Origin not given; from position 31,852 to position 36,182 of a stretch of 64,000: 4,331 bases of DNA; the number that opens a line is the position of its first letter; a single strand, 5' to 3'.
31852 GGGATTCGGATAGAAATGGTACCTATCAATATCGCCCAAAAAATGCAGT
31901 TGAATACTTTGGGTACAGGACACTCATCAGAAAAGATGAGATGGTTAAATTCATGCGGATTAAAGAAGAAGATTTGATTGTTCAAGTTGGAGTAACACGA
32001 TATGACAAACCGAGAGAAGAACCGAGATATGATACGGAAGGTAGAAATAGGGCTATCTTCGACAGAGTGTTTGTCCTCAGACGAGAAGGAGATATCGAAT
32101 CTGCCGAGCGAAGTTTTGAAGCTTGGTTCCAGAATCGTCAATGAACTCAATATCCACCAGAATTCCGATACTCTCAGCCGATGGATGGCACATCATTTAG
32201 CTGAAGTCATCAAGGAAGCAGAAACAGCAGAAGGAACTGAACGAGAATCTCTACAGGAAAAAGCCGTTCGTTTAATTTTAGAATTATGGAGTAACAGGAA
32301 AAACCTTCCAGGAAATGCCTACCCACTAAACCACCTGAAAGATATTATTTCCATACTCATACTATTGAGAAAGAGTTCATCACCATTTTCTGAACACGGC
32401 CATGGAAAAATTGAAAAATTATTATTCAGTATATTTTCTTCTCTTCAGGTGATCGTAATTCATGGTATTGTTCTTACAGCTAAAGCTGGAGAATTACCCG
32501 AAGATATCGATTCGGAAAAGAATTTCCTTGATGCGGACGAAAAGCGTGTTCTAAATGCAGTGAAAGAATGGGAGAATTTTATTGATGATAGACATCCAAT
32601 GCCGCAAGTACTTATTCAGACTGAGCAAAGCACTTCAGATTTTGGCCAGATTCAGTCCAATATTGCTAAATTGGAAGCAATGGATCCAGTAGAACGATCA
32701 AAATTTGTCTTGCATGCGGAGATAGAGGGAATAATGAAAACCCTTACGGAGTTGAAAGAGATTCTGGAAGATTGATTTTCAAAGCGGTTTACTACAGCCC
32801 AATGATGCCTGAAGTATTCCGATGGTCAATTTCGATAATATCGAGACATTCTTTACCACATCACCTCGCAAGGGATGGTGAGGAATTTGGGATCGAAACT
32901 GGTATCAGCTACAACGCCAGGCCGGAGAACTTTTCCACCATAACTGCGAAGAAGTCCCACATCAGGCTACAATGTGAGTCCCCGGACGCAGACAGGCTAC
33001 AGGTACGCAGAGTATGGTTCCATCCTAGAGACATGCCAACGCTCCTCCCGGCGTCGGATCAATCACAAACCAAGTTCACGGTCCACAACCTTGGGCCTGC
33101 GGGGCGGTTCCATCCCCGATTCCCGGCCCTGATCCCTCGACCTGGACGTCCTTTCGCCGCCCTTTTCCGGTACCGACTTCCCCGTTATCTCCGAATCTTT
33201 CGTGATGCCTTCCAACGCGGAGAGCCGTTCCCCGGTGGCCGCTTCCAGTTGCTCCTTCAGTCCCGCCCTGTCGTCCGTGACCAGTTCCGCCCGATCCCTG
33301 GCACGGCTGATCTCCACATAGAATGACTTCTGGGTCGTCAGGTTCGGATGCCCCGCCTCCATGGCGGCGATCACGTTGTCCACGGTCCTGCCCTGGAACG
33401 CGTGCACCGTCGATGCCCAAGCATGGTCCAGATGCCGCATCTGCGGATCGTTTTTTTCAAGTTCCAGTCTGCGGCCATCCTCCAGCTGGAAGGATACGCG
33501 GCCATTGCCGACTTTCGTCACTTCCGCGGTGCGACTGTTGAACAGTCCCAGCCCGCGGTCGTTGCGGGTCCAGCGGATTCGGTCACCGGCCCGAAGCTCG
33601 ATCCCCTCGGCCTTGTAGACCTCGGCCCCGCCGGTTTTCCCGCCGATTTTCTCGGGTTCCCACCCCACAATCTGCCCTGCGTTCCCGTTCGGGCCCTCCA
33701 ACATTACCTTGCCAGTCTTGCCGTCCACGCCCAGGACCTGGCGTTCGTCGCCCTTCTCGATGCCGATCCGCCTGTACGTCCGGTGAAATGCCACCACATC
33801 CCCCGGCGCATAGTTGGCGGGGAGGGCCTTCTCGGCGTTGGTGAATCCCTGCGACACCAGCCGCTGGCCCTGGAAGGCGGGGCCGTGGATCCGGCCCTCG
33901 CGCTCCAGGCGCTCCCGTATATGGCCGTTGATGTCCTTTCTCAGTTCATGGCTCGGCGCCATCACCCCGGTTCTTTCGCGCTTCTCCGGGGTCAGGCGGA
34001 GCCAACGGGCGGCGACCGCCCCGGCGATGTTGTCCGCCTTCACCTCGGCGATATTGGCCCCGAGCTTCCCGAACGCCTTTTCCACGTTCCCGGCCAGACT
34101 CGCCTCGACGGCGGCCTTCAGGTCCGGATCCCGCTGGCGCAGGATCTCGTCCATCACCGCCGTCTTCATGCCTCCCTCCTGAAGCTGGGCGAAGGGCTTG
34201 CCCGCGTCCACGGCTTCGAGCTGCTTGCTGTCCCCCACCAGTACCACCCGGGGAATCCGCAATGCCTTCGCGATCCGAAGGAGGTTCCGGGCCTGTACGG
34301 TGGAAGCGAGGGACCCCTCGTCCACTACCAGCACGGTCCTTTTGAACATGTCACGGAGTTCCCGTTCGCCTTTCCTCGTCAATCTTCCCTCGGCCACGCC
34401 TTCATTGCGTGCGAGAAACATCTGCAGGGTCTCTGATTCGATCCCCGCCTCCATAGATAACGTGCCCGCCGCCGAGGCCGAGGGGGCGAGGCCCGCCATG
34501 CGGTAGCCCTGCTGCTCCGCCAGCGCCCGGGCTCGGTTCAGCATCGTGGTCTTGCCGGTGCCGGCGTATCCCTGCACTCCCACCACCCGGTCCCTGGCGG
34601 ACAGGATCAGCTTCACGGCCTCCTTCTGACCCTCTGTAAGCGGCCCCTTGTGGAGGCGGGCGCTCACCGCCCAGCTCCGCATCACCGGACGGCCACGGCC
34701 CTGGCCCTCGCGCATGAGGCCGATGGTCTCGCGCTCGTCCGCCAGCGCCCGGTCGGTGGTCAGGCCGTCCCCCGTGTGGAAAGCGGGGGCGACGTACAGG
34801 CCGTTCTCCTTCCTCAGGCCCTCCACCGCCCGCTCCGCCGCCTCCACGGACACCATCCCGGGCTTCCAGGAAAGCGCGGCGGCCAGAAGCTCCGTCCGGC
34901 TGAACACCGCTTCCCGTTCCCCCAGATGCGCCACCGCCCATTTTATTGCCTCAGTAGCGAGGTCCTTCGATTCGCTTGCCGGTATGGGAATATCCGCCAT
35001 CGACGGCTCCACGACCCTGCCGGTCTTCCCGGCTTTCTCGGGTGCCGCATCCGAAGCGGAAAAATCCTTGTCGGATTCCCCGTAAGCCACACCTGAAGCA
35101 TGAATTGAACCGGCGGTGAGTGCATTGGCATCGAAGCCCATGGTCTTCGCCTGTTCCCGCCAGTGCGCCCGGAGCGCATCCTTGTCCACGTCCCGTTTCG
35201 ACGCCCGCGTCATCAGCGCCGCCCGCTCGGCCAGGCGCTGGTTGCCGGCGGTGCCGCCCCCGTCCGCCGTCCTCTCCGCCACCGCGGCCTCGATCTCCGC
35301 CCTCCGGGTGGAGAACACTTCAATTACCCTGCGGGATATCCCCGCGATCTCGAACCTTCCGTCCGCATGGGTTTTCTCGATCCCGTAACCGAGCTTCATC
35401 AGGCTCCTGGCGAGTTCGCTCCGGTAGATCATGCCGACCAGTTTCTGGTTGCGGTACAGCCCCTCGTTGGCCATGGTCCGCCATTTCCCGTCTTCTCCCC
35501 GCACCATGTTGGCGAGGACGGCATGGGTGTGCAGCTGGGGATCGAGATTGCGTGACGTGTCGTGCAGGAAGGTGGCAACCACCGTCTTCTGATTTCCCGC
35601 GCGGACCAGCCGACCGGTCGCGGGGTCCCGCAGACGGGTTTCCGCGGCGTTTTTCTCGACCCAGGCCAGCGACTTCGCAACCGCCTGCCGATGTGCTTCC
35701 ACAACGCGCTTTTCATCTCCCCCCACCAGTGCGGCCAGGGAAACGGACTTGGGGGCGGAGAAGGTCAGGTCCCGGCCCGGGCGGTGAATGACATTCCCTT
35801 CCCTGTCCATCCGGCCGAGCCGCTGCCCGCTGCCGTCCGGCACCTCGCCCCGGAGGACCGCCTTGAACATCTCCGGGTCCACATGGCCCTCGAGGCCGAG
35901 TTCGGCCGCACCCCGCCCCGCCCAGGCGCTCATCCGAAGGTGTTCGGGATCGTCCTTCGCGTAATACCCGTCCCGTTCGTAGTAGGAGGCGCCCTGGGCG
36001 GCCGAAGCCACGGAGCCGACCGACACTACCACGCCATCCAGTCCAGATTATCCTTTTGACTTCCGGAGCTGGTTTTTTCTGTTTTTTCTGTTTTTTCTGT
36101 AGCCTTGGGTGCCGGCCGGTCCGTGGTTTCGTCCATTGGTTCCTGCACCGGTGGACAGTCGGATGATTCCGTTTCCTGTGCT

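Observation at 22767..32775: IS-split ~2,141-codon nuclease-like / STAND-type NTPase gene on AT-rich cargo: candidate uncharacterised single-protein defence (Avs/NLR-like) system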

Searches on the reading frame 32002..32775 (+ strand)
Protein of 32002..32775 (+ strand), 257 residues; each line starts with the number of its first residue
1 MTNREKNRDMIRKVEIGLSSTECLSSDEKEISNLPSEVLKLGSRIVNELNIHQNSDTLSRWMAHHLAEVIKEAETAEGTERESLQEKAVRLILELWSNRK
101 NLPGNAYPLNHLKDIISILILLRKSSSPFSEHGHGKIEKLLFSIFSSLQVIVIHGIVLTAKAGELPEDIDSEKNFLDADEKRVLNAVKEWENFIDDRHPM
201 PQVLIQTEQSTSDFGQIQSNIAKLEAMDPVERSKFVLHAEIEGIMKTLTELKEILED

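Call 9: search_protein_families(library=pfam, max_evalue=1, proteins=[window:32002-32775:+])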
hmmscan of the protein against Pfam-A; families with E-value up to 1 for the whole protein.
window:32002-32775:+ (257 aa): 1 family
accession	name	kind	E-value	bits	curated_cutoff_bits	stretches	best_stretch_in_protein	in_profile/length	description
PF14735.11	HAUS4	-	0.073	13.1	25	0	50-91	61-102/235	HAUS augmin-like complex subunit 4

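Call 10: search_protein_families(library=padloc, max_evalue=1, proteins=[window:32002-32775:+])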
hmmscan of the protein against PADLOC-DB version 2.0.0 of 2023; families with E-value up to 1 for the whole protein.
window:32002-32775:+ (257 aa): 1 family
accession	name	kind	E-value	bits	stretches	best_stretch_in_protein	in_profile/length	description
PDLC02168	Avs3b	-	1.4e-23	82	1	37-120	8-91/238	-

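Call 38: search_protein_families(library=ncbifam, max_evalue=0.01, proteins=[window:32002-32775:+])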
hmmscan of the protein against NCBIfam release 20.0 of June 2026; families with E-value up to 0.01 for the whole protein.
window:32002-32775:+ (257 aa): 1 family
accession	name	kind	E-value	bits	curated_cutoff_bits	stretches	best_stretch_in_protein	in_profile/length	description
NF041817.1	Avs3b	equivalog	1.5e-24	87.1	200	1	41-122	1-82/211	AVAST type 3 anti-phage protein Avs3b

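Call 44: find_homologous_proteins(query=window:32002-32772:+, max_evalue=0.001)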
Query window:32002-32772:+ (257 aa): 16 proteins with E <= 0.001 among 993 candidates.
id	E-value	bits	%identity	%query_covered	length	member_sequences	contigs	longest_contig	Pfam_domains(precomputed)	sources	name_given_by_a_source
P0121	2.7e-129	448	96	85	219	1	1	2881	-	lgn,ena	-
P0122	8.8e-63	230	48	88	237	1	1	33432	-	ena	-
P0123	2.1e-59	219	50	87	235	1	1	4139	-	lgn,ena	-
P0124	1.2e-57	213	48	85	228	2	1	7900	-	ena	-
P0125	4.4e-57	211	47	88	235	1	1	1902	-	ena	-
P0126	6.5e-51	191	42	87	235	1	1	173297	-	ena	-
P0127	3.6e-50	189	40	98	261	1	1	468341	-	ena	-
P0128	1.4e-46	177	40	86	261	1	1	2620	-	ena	-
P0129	2.1e-45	173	50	63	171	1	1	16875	-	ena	-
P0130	1.7e-43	167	40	87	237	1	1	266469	-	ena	-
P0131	5.0e-43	165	40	87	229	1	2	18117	-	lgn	-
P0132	3.7e-41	159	42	85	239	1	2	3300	-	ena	-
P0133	6.9e-41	158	38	88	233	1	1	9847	-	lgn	-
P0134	3.4e-40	156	40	88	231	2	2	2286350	-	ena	-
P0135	7.1e-23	99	36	59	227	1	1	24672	-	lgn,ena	-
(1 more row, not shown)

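Call 45: find_encoding_contigs(protein=P0121, flank=5000, max_places=3)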
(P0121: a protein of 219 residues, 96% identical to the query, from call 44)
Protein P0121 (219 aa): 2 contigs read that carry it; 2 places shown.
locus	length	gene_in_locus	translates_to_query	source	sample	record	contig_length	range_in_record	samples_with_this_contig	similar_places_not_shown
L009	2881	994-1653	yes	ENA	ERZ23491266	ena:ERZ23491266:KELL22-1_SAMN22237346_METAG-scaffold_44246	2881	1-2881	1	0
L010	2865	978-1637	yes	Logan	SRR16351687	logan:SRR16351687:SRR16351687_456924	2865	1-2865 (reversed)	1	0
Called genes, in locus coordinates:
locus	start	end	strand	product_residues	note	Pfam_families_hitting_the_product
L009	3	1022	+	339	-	?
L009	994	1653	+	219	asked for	-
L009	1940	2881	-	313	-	?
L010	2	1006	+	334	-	?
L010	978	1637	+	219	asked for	-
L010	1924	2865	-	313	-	?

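Call 54: predict_structure(alignment_id=A2)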
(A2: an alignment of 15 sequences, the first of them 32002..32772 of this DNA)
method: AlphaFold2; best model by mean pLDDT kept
length: 257 residues; sequences in the alignment: 15
mean_pLDDT: 69.0   pTM: 0.53
mean pLDDT of the five models: 69.0, 67.5, 65.8, 65.1, 64.8
residues with pLDDT >= 90: 3; 70-90: 142; 50-70: 73; < 50: 39
segments of 3 or more residues with pLDDT < 50: 1-5, 7-32, 207-211
pLDDT, mean of each block of 10 residues (from residue 1): 46 37 36 64 77 69 86 85 86 80 63 66 71 76 82 74 54 69 72 57 51 62 77 83 88 88
secondary structure, 60 per line:
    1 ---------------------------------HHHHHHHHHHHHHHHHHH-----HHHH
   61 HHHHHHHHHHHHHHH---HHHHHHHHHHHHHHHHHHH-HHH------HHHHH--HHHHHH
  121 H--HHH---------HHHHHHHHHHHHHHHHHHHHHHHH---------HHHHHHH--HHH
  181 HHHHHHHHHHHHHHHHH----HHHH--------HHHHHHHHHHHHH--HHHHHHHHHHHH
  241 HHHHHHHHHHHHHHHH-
elements in order: H34-51 H57-75 H79-97 H108-112 H115-121 H136-159 H169-175 H178-197 H202-205 H214-226 H229-256

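Call 56: fold_search(model_id=the predicted structure, library=pdb)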
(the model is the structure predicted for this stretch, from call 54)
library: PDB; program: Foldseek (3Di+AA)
matches with E <= 10: 451; with E <= 0.001: 0
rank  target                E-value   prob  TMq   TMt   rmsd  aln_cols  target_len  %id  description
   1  4knf_A                1.5e-01  0.15  0.12  0.14  23.9       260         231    7  Crystal structure of a blue-light absorbing proteorhodopsin double-mutant D97N/Q105L from HOT75 (released 2013-06-05)
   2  4o7g_A                2.5e-01  0.09  0.14  0.15  19.8       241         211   13  Crystal Structure of Ascorbate-bound Cytochrome b561, crystal soaked in 1 M L-ascorbate for 40 minutes (released 2014-02-05)
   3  8gl3                  3.0e-01  0.33  0.19  0.24  17.6       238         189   13  De novo design of monomeric helical bundles for pH-controlled membrane lysis (released 2023-09-06)
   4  4o6y_B                3.8e-01  0.09  0.14  0.15  20.3       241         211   13  Crystal Structure of Cytochrome b561 (released 2014-02-05)
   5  2yfa_A                4.0e-01  0.11  0.14  0.15  27.3       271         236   13  X-ray structure of McpS ligand binding domain in complex with malate (released 2012-04-18)
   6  9a50_A                4.2e-01  0.10  0.13  0.13  24.9       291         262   12  Integrative model of RPSB-RPOC by crosslinking MS and deep learning (released 2024-09-18)
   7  1rp3_A                4.4e-01  0.14  0.15  0.16  17.0       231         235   13  Cocrystal structure of the flagellar sigma/anti-sigma complex, Sigma-28/FlgM (released 2004-04-06)
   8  4o6y_A                4.4e-01  0.08  0.14  0.15  20.3       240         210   12  Crystal Structure of Cytochrome b561 (released 2014-02-05)
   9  1sc5_A                5.1e-01  0.14  0.17  0.18  16.6       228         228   13  Sigma-28(FliA)/FlgM complex (released 2004-04-06)
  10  2yfb_A                5.3e-01  0.13  0.16  0.17  26.0       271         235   11  X-ray structure of McpS ligand binding domain in complex with succinate (released 2012-04-18)
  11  6n4n_F                5.6e-01  0.28  0.21  0.26  18.2       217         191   16  Crystal structure of the designed protein DNCR2/danoprevir/NS3a complex (released 2019-09-11)
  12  6z0c_B                5.9e-01  0.15  0.17  0.21  27.8       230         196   14  Structure of in silico modelled artificial Maquette-3 protein (released 2021-03-17)
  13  1rp3_G                6.2e-01  0.14  0.16  0.18  17.0       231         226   15  Cocrystal structure of the flagellar sigma/anti-sigma complex, Sigma-28/FlgM (released 2004-04-06)
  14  8d9p                  6.5e-01  0.15  0.17  0.21  27.2       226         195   11  De Novo Photosynthetic Reaction Center Protein Equipped with Heme B and Mn(II) cations (released 2022-09-28)
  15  5vju                  7.1e-01  0.13  0.14  0.18  24.5       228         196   10  De Novo Photosynthetic Reaction Center Protein Variant Equipped with His-Tyr H-bond, Heme B, and Cd(II) ions (released 2018-04-25)
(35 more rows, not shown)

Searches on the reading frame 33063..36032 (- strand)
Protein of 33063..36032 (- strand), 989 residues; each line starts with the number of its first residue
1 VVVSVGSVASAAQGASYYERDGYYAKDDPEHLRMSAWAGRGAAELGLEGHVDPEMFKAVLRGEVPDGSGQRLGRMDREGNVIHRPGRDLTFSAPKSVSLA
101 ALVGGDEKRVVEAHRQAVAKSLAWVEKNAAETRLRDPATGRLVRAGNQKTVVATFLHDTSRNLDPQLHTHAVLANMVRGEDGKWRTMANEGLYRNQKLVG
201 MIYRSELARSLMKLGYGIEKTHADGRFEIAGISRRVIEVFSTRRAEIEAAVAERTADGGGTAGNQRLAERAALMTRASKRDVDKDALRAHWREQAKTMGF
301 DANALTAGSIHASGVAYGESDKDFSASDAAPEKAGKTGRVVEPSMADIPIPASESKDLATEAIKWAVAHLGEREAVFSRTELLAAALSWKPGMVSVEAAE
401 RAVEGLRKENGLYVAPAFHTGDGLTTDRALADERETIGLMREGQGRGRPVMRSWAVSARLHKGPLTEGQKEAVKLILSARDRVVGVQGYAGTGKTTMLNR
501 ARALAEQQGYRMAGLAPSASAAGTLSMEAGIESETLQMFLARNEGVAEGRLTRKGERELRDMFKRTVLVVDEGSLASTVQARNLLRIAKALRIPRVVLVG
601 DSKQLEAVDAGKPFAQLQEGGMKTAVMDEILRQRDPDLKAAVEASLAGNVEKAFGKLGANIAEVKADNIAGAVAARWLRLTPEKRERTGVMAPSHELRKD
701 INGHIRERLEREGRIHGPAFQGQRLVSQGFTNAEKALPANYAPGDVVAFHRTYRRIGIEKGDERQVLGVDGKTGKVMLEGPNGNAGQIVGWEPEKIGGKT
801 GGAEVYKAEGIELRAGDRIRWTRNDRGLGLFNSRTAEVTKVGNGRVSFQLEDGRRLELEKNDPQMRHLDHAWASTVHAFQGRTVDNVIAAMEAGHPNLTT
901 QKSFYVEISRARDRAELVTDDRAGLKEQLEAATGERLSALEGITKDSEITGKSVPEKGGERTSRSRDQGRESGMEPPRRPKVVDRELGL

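Call 28: search_protein_families(library=pfam, max_evalue=0.001, proteins=[window:33063-36032:-])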
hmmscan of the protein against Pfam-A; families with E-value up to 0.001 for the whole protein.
window:33063-36032:- (989 aa): 8 families
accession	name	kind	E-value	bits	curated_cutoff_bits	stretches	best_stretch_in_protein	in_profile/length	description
PF08751.17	TrwC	-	7e-85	285.5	25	1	11-297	1-285/286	TrwC relaxase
PF13604.12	AAA_30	-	2.3e-47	161.7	27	1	465-658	2-181/191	AAA domain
PF13245.12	AAA_19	-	9.9e-14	52.1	25.1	1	469-607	1-131/134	AAA domain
PF13538.12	UvrD_C_2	-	1.4e-06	28.5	27.4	1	870-917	1-51/52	UvrD-like helicase C-terminal domain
PF01443.25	Viral_helicase1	-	2.3e-06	28.1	21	0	486-608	3-100/228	Viral superfamily 1 RNA helicase core domain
PF13086.12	AAA_11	-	3.1e-06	27.6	27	0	553-608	202-253/257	AAA domain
PF22232.2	TraI_hel_assoc_N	-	0.00042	21.3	27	0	488-590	1-90/99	TraI helicase-associated ssDNA bd, N-terminal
PF13401.12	AAA_22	-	0.0005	20.8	27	0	486-604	10-125/130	AAA domain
